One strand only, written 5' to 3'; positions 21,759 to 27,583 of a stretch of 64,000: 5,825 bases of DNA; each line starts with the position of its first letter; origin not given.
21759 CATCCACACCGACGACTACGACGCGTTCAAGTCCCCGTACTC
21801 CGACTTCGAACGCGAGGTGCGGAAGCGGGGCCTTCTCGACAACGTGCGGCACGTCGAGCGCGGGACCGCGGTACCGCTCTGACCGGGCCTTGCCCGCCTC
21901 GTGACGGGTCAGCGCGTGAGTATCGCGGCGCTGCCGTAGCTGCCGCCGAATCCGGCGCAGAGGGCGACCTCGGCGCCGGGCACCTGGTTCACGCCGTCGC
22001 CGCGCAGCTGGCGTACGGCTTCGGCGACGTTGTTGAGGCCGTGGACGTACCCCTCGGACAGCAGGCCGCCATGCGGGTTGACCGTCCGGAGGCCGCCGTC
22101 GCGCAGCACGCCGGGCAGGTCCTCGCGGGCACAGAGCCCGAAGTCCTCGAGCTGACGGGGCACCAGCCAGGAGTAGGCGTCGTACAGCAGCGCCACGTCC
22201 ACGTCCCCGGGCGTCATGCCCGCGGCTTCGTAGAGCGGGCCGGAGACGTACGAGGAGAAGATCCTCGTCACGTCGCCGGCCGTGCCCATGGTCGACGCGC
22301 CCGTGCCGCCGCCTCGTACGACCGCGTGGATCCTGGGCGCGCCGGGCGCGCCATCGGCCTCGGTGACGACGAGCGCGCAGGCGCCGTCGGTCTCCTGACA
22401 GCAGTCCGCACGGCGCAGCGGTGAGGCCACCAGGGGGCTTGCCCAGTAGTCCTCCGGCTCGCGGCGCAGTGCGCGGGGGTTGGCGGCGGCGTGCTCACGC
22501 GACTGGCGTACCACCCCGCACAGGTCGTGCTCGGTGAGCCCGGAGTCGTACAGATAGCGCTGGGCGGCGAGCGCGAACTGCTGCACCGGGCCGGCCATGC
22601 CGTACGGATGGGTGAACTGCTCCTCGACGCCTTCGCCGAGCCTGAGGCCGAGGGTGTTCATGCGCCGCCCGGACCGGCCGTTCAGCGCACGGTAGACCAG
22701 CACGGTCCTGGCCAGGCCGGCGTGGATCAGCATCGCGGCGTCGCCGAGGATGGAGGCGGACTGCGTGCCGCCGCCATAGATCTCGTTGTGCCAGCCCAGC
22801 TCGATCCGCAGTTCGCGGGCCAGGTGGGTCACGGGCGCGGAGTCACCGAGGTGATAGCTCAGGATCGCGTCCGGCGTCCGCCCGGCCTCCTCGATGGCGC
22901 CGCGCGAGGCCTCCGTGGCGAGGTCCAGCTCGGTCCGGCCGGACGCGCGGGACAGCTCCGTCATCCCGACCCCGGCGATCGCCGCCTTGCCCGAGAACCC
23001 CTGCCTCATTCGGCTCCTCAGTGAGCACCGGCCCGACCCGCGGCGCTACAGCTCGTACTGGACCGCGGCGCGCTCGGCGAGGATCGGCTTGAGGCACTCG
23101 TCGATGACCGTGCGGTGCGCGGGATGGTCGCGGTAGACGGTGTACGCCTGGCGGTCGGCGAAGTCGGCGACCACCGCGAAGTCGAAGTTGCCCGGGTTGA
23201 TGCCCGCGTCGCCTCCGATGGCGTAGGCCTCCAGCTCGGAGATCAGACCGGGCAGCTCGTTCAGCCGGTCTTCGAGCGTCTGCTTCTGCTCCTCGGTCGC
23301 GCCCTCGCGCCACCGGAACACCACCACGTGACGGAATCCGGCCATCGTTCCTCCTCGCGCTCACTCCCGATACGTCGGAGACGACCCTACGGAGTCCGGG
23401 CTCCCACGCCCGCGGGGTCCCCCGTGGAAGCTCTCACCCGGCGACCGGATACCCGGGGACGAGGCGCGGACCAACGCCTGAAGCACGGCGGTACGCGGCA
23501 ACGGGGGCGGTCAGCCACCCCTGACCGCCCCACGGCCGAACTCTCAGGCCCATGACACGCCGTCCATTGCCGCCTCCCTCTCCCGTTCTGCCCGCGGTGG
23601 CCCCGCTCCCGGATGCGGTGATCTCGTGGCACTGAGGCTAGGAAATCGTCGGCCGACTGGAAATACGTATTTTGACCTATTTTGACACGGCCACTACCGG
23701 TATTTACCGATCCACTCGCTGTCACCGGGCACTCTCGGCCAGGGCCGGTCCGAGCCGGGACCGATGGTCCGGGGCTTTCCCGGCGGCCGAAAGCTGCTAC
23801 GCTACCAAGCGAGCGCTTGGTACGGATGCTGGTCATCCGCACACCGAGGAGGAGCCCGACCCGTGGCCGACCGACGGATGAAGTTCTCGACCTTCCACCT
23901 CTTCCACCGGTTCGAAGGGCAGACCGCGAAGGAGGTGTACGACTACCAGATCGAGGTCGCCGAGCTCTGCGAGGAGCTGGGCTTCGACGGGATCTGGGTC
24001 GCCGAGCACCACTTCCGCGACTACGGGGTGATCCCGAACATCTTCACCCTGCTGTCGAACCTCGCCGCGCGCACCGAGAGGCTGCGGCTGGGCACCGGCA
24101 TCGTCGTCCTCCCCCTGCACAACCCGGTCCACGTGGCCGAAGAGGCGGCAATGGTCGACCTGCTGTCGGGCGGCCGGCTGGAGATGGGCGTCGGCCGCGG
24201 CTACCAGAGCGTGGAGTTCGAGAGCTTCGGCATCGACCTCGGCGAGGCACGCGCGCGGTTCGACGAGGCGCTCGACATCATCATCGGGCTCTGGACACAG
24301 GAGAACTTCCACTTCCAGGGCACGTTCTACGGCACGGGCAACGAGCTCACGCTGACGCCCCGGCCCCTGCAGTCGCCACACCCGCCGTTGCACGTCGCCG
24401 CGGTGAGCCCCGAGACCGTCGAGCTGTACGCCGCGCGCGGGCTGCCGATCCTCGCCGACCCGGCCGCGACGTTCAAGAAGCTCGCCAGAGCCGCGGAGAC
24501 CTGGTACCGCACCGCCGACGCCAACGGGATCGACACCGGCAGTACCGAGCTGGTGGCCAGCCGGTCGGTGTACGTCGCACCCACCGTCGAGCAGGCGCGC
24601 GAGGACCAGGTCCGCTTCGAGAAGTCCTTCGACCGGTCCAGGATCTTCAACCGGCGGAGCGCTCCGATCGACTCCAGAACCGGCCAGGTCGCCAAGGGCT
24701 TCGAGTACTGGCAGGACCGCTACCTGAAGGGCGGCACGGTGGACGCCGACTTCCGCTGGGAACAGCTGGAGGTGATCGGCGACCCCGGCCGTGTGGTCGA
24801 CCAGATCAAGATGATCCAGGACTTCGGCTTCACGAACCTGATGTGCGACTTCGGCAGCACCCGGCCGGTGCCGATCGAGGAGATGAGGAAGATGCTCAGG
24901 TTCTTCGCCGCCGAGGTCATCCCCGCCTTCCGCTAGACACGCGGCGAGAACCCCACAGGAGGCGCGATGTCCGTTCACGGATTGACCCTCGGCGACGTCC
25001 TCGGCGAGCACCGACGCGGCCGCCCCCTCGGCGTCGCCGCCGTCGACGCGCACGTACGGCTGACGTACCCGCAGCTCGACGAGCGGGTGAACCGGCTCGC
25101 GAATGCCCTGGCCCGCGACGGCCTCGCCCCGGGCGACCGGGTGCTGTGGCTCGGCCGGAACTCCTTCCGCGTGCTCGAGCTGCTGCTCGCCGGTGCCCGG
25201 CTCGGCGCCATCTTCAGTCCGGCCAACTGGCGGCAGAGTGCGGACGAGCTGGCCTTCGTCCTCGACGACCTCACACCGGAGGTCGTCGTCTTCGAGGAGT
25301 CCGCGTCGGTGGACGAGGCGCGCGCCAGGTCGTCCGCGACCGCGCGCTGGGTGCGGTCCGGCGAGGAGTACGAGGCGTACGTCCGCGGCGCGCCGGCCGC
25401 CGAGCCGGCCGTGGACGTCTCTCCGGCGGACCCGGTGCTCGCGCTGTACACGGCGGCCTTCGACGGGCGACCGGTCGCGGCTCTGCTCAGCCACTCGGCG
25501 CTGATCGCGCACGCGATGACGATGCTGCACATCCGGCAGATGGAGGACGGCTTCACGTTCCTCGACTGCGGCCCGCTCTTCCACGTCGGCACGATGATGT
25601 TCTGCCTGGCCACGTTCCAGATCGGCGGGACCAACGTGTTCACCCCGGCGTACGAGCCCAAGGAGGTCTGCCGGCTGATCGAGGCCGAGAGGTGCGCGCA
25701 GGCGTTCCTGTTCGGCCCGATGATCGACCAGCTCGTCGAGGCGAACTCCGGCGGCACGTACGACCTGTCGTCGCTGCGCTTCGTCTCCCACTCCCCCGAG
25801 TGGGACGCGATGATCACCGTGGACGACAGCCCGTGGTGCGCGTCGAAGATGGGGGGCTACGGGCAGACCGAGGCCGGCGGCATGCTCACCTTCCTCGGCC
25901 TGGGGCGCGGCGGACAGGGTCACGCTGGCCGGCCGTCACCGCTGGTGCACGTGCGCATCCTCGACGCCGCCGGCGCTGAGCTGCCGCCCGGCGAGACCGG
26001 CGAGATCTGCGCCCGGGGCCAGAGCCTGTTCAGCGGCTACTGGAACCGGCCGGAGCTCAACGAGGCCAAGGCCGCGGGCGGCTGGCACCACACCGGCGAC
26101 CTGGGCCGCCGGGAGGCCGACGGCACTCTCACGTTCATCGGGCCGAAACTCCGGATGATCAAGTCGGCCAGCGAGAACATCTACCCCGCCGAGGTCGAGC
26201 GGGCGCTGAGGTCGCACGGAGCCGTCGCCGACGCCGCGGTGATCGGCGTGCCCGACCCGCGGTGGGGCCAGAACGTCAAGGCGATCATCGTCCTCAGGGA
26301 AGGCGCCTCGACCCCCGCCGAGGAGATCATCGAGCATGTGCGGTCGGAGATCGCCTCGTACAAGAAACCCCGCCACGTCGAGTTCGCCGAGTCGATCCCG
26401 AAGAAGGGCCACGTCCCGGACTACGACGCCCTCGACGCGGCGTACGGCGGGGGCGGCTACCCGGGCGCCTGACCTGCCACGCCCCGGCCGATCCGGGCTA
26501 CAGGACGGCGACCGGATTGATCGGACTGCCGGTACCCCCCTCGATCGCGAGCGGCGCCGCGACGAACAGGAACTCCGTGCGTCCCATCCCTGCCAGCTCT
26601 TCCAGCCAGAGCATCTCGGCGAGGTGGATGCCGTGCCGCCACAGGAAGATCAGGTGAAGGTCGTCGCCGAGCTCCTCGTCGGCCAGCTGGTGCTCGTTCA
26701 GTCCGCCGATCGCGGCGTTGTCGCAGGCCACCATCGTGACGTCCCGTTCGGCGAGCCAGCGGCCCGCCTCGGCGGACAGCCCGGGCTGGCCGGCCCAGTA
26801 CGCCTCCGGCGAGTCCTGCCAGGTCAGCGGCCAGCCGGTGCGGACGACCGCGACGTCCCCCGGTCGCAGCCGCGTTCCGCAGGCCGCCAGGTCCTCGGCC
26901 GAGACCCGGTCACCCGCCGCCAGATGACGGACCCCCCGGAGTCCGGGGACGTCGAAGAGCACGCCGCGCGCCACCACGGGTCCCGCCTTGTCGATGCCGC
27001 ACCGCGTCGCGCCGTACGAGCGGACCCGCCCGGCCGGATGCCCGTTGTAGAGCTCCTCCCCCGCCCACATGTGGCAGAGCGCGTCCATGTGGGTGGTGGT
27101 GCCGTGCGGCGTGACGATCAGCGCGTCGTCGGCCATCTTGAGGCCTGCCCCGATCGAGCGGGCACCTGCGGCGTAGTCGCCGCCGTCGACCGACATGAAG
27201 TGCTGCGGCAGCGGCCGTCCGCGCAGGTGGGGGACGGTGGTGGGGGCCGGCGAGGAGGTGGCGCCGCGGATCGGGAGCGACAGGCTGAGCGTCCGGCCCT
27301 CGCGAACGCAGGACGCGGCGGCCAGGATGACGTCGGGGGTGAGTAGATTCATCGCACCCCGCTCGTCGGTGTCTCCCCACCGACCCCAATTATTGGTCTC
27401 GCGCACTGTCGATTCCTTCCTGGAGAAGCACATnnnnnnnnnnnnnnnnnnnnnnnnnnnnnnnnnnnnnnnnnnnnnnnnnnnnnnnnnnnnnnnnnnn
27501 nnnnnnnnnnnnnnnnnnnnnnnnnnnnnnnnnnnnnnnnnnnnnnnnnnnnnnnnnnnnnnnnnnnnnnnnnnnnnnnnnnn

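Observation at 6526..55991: Dispersed, expanded KstR2 regulon marked by eight operators over ~50 kb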

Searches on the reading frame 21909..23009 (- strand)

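Call 11: search_protein_families(library=pfam, proteins=[window:21909-23009:-])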
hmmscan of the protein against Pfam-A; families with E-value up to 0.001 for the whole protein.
window:21909-23009:- (366 aa): 1 family
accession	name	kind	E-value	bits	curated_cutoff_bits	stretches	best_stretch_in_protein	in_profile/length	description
PF22691.2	Thiolase_C_1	-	3.5e-23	82.4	28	1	260-363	28-139/144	Thiolase C-terminal domain-like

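Call 15: search_protein_families(library=ncbifam, proteins=[window:21909-23009:-], max_evalue=0.00001)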
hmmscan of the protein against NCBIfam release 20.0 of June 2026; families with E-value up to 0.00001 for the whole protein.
window:21909-23009:- (366 aa): 17 families
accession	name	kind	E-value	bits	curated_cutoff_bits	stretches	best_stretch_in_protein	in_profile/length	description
NF005892.0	PRK07855.1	subfamily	8.7e-83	278.3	469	1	4-365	3-388/390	lipid-transfer protein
NF004811.0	PRK06158.1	subfamily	8e-53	179.8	421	1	5-362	6-374/384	acetyl-CoA acetyltransferase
NF006010.0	PRK08142.1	subfamily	4.2e-41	141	462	1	6-361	4-377/388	thiolase domain-containing protein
NF004715.0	PRK06059.1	equivalog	1.5e-27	96.6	424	1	9-365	6-398/399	lipid-transfer protein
NF004720.0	PRK06064.1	subfamily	9.1e-27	93.8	420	1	124-361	127-380/389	thiolase domain-containing protein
NF006102.0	PRK08256.1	subfamily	7.6e-23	81.2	436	1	8-364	4-387/394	lipid-transfer protein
NF053628.1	BnzsclthlBbsBGT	equivalog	4.4e-22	78.4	750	1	9-356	7-370/389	benzoylsuccinyl-CoA thiolase subunit BbsB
NF006180.0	PRK08313.1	subfamily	5.1e-22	78.2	514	1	8-357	5-373/389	thiolase domain-containing protein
NF053570.1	AcCoTHIOL_METTL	equivalog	1.2e-20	73.8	600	1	144-363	144-378/385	acetyl-CoA acetyltransferase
NF004810.0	PRK06157.1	equivalog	4.9e-16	58.9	403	1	139-357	142-384/400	acetyl-CoA acetyltransferase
NF004722.0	PRK06066.1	equivalog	1.2e-14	54.2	516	1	125-354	126-370/385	thiolase domain-containing protein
NF005704.0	PRK07516.1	subfamily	2.7e-13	49.6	412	1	9-357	4-376/389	thiolase domain-containing protein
NF009228.0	PRK12578.1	subfamily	5.7e-12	45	485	1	133-339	136-356/387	thiolase domain-containing protein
NF005924.0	PRK07937.1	subfamily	8.6e-12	45.1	419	1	133-281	127-279/353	lipid-transfer protein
NF004982.0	PRK06365.1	equivalog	1.6e-11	44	695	1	76-241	94-260/430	thiolase domain-containing protein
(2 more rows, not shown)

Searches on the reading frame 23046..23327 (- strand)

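Call 11: search_protein_families(library=pfam, proteins=[window:23046-23327:-])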
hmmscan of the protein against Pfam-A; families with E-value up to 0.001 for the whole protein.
window:23046-23327:- (93 aa): 1 family
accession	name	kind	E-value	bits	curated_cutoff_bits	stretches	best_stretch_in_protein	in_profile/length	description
PF07876.18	Dabb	-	1.1e-13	52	25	1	1-92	4-95/96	Stress responsive A/B Barrel Domain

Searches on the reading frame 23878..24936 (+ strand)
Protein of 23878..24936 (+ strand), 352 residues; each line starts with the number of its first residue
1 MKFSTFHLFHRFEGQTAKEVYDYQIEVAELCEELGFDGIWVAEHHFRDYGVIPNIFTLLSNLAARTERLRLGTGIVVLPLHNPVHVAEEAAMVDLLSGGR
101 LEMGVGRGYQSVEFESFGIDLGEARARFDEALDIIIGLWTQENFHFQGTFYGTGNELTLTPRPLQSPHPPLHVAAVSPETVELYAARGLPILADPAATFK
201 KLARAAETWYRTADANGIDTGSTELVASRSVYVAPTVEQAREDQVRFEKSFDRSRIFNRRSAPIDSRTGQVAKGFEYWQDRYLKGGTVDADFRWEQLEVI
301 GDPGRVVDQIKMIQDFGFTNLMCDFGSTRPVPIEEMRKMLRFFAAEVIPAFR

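Call 11: search_protein_families(library=pfam, proteins=[window:23878-24936:+])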
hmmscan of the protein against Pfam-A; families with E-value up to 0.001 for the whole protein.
window:23878-24936:+ (352 aa): 1 family
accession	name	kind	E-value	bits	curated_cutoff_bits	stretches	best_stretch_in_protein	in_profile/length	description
PF00296.26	Bac_luciferase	-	1.7e-81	274.5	27.9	1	1-319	1-313/314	Luciferase-like monooxygenase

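Call 15: search_protein_families(library=ncbifam, proteins=[window:23878-24936:+], max_evalue=0.00001)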
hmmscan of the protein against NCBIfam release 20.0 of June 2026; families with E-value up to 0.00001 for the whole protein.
window:23878-24936:+ (352 aa): 31 families (the best 25 are shown)
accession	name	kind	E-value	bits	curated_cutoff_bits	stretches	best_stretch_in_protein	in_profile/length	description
TIGR03619.1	F420_Rv2161c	subfamily_domain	2.5e-45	155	166.9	1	26-233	2-218/247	TIGR03619 family F420-dependent LLM class oxidoreductase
TIGR04027.1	LLM_KPN_01858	hypoth_equivalog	1.8e-36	125.8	412.9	1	8-240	5-236/326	putative FMN-dependent luciferase-like monooxygenase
TIGR04020.1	seco_metab_LLM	subfamily_domain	3.1e-35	121.9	244.45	1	8-339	5-337/341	MupA/Atu3671 family FMN-dependent luciferase-like monooxygenase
NF052254.1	luciferase_Alph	exception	4.7e-34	118.1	600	1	1-350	1-349/354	luciferase subunit alpha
TIGR03560.1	F420_Rv1855c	subfamily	1.9e-33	116.2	231.4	1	17-183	8-183/227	TIGR03560 family F420-dependent LLM class oxidoreductase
TIGR03858.1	LLM_2I7G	subfamily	1.5e-32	112.9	462.25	1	16-351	20-336/337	Atu2307/SP_0267 family LLM class monooxygenase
TIGR03571.1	lucif_BA3436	subfamily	8.1e-31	107.4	303.9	1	19-212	28-224/304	TIGR03571 family LLM class oxidoreductase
TIGR03558.1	oxido_grp_1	subfamily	4.2e-29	101.8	166.95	1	11-270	9-259/325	MsnO8 family LLM class oxidoreductase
NF052255.1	luciferase_Beta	exception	5.2e-26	91.5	500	1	1-247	1-248/325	luciferase subunit beta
TIGR04036.1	LLM_CE1758_fam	subfamily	2.4e-25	89.1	479.1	1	19-257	25-262/355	CE1758 family FMN-dependent luciferase-like monooxygenase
TIGR03621.1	F420_MSMEG_2516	subfamily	2.4e-24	86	213.15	1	25-183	17-165/295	TIGR03621 family F420-dependent LLM class oxidoreductase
NF002619.0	PRK02271.1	equivalog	5e-24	85.2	276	1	26-322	18-304/329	5,10-methylenetetrahydromethanopterin reductase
TIGR04021.1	LLM_DMSO2_sfnG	equivalog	8.1e-20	71.5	382.95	1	17-174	23-183/350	dimethylsulfone monooxygenase SfnG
TIGR03857.1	F420_MSMEG_2249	hypoth_equivalog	2.9e-19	69.5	218.4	1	22-240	14-221/329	TIGR03857 family LLM class F420-dependent oxidoreductase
TIGR03555.1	F420_mer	equivalog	5.5e-18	65.4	348.7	1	27-323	17-304/325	5,10-methylenetetrahydromethanopterin reductase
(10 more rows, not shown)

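Call 77: search_solved_structures(query=window:23878-24936:+, max_evalue=1e-10)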
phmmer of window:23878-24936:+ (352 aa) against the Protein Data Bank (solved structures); distinct sequences matched with E-value up to 1e-10: 19.
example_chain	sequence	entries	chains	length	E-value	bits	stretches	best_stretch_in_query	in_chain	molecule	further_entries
7bip_A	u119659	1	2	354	3.6e-40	141.5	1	16-351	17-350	Luciferase-like monooxygenase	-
8cbb_A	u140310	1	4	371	7.8e-38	133.9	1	27-322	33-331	Alkanal monooxygenase alpha chain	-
1brl_A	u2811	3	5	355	1.7e-28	103.2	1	1-350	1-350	BACTERIAL LUCIFERASE | Alkanal monooxygenase alpha chain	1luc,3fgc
8k74_A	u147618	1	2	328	3.5e-26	95.6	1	17-144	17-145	Alkanal monooxygenase alpha chain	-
2i7g_A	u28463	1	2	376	2.3e-24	89.6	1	25-244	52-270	Monooxygenase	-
6ket_A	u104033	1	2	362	1.1e-23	87.3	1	3-336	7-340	PuwE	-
4us5_A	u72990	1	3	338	6.4e-22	81.5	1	12-315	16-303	LUCIFERASE-LIKE MONOOXYGENASE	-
4us5_D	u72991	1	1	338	3e-21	79.3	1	12-315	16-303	LUCIFERASE-LIKE MONOOXYGENASE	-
6fri_A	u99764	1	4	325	6.4e-19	71.7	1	1-243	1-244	Alkanal monooxygenase beta chain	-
1brl_B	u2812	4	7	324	1.3e-17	67.4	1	1-224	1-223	BACTERIAL LUCIFERASE | BETA2 LUCIFERASE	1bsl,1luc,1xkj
3fgc_B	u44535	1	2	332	1.4e-17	67.3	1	1-224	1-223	Alkanal monooxygenase beta chain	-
3rao_A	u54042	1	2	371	9e-16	61.3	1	17-176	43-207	Putative Luciferase-like Monooxygenase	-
2b81_A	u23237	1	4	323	4.6e-14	55.7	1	21-190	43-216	Luciferase-like monooxygenase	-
8qq8_A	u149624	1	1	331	5.3e-14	55.5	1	28-324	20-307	5,10-methylenetetrahydromethanopterin reductase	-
8qpl_A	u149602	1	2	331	5.3e-14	55.5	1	28-324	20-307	5,10-methylenetetrahydromethanopterin reductase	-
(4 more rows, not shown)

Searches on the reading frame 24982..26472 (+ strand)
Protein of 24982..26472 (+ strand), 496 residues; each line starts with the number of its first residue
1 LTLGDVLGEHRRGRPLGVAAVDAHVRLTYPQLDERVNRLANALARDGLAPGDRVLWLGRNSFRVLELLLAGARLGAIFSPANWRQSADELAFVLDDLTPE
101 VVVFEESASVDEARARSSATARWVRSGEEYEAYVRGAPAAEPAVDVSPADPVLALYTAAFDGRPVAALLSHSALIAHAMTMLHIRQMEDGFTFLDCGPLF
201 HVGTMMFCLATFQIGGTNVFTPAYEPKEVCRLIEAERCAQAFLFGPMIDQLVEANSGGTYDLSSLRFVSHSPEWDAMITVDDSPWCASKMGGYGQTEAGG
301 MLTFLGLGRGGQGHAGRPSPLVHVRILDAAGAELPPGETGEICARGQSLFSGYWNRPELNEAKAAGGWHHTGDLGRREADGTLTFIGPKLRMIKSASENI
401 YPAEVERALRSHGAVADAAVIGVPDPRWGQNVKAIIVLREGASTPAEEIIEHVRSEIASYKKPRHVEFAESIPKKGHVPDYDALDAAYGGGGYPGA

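Call 11: search_protein_families(library=pfam, proteins=[window:24982-26472:+])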
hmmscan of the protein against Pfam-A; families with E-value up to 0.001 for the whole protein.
window:24982-26472:+ (496 aa): 2 families
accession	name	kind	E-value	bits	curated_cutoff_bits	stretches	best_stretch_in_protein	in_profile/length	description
PF00501.34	AMP-binding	-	9.6e-60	202.8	29.9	1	15-354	9-384/384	AMP-binding enzyme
PF13193.12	AMP-binding_C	-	2.1e-21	77.1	24.5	1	404-475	1-72/76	AMP-binding enzyme C-terminal domain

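Call 15: search_protein_families(library=ncbifam, proteins=[window:24982-26472:+], max_evalue=0.00001)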
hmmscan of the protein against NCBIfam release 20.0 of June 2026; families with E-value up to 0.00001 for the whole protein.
window:24982-26472:+ (496 aa): 102 families (the best 25 are shown)
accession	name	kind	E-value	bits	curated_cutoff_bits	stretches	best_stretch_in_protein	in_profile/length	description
NF004837.0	PRK06187.1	subfamily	4.8e-99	332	476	1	1-475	8-508/531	long-chain-fatty-acid--CoA ligase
NF006182.0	PRK08316.1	subfamily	5.9e-82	275.8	663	1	2-475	12-503/523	fatty acyl-CoA synthetase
NF005676.0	PRK07470.1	equivalog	2.7e-76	257.3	774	1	1-476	20-516/544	acyl-CoA synthetase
NF006572.0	PRK09088.1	equivalog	4e-74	250.1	696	1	7-475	7-473/491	acyl-CoA synthetase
NF004797.0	PRK06145.1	equivalog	7.5e-69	232.4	850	1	3-475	4-481/499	acyl-CoA synthetase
NF005857.1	PRK07786.1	exception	1.9e-68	231.2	733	1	27-475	35-498/513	fatty-acid--CoA ligase FadD5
NF052269.1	Staph_lig_FadD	equivalog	7e-68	229.2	650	1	25-475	26-479/499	long-chain-fatty-acid--CoA ligase FadD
NF005307.0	PRK06839.1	equivalog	6.6e-67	226.2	748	1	14-475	15-479/496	o-succinylbenzoate--CoA ligase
NF005801.1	PRK07656.1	equivalog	3.8e-63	213.8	657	1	19-475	19-489/500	FadD3 family acyl-CoA ligase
NF005863.0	PRK07798.1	subfamily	5e-63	213.5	543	1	2-475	5-517/540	acyl-CoA synthetase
NF005702.0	PRK07514.1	subfamily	9e-61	205.7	558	1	22-475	25-486/506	malonyl-CoA synthase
NF052580.1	Str24CoAsynCasG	equivalog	6.3e-60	203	750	1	21-470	60-530/548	steroid-24-oyl-CoA synthetase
NF009233.0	PRK12583.1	subfamily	5.7e-59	199.9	832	2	145-475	197-536/558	fatty acid CoA ligase family protein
NF006181.0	PRK08314.1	subfamily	1e-58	198.9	705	2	140-476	195-541/563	long-chain-fatty-acid--CoA ligase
NF009071.0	PRK12406.1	subfamily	1.4e-57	195.3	701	2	147-475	151-488/510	acyl-CoA synthetase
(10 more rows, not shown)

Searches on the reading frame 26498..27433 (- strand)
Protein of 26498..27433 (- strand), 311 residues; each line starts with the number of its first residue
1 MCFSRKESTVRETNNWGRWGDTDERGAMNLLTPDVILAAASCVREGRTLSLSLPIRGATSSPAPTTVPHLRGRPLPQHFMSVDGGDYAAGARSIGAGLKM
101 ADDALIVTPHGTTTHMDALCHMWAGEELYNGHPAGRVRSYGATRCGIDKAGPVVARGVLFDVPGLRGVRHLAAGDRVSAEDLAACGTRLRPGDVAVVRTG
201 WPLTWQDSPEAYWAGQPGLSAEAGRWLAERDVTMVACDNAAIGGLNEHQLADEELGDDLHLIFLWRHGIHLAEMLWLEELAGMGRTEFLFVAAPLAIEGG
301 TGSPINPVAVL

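Call 11: search_protein_families(library=pfam, proteins=[window:26498-27433:-])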
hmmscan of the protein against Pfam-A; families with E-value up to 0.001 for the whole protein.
window:26498-27433:- (311 aa): 1 family
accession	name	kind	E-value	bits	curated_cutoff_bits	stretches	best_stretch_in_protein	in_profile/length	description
PF04199.19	Cyclase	-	3.1e-19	70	23.1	1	80-241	17-139/142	Putative cyclase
